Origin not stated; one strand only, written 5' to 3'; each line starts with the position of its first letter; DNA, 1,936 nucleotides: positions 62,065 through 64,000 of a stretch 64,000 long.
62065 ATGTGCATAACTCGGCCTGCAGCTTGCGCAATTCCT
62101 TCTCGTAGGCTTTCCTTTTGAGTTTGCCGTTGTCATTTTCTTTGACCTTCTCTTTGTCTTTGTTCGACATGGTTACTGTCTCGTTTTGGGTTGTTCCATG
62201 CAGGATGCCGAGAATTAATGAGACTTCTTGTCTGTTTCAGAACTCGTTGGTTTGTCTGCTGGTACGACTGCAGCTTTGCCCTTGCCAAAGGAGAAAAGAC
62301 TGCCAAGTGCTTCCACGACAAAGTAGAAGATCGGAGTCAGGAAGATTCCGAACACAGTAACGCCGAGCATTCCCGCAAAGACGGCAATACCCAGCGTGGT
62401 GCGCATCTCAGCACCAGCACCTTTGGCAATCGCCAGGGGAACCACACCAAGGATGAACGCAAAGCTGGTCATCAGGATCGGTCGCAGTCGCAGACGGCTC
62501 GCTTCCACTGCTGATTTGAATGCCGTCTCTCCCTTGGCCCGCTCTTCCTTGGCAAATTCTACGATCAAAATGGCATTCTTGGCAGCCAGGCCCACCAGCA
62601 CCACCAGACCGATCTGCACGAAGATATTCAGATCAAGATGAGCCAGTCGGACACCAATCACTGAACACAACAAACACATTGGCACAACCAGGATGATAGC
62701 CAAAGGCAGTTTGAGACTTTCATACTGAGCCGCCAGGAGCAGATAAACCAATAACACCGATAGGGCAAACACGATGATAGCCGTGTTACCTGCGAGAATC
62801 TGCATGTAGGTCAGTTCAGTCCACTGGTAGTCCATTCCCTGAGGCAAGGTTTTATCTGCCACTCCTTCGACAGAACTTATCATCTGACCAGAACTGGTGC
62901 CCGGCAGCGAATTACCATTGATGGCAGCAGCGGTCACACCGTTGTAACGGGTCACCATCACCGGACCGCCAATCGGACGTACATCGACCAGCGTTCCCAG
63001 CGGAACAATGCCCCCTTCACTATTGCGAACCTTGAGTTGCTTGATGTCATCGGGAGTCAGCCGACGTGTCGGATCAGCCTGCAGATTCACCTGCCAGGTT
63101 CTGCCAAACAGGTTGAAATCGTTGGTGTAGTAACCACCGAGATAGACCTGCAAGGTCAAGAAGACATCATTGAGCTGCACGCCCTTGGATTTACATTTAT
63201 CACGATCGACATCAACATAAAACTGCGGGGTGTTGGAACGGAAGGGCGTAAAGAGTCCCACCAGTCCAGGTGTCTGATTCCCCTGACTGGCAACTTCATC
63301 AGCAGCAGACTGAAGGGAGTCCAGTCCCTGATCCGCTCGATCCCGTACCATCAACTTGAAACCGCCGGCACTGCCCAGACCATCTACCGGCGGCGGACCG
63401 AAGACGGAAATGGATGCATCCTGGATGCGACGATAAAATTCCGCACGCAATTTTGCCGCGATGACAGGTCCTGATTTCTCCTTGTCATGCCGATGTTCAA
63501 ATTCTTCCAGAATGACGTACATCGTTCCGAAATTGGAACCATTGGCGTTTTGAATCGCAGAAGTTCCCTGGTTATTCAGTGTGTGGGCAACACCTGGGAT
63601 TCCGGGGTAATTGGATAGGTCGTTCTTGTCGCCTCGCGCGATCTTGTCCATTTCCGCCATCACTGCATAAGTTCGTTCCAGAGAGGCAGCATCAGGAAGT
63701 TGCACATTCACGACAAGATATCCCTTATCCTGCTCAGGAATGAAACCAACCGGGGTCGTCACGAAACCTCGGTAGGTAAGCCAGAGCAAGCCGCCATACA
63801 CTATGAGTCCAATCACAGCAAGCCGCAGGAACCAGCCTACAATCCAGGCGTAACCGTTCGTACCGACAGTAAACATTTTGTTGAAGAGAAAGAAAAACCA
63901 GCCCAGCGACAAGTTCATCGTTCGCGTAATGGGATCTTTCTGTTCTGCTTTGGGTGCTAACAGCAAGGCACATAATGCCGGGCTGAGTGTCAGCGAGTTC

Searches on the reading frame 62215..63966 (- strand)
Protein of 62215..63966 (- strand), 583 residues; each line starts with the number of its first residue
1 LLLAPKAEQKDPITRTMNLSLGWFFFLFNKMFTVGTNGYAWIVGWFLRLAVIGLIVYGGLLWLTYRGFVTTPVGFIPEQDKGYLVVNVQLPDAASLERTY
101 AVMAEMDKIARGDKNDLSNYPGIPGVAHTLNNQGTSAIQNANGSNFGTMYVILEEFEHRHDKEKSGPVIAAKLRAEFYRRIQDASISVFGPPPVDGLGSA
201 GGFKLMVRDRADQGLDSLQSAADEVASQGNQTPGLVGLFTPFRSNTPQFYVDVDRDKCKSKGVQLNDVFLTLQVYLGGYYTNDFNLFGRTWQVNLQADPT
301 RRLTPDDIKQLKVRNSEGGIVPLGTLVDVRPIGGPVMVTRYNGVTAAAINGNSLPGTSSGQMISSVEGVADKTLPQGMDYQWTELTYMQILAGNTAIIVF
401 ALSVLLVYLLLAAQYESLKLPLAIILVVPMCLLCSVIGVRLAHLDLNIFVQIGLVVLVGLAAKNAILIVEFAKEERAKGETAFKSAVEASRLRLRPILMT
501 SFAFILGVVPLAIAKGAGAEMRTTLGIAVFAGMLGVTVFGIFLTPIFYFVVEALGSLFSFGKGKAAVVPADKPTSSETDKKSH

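Call 89: search_protein_families(library=pfam, proteins=[window:62215-63966:-], max_evalue=0.00001)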
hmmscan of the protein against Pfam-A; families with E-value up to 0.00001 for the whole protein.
window:62215-63966:- (583 aa): 1 family
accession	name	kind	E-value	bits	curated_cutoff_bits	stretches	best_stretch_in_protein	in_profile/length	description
PF00873.25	ACR_tran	-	8.6e-139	464.5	28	1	12-551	499-1020/1021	AcrB/AcrD/AcrF family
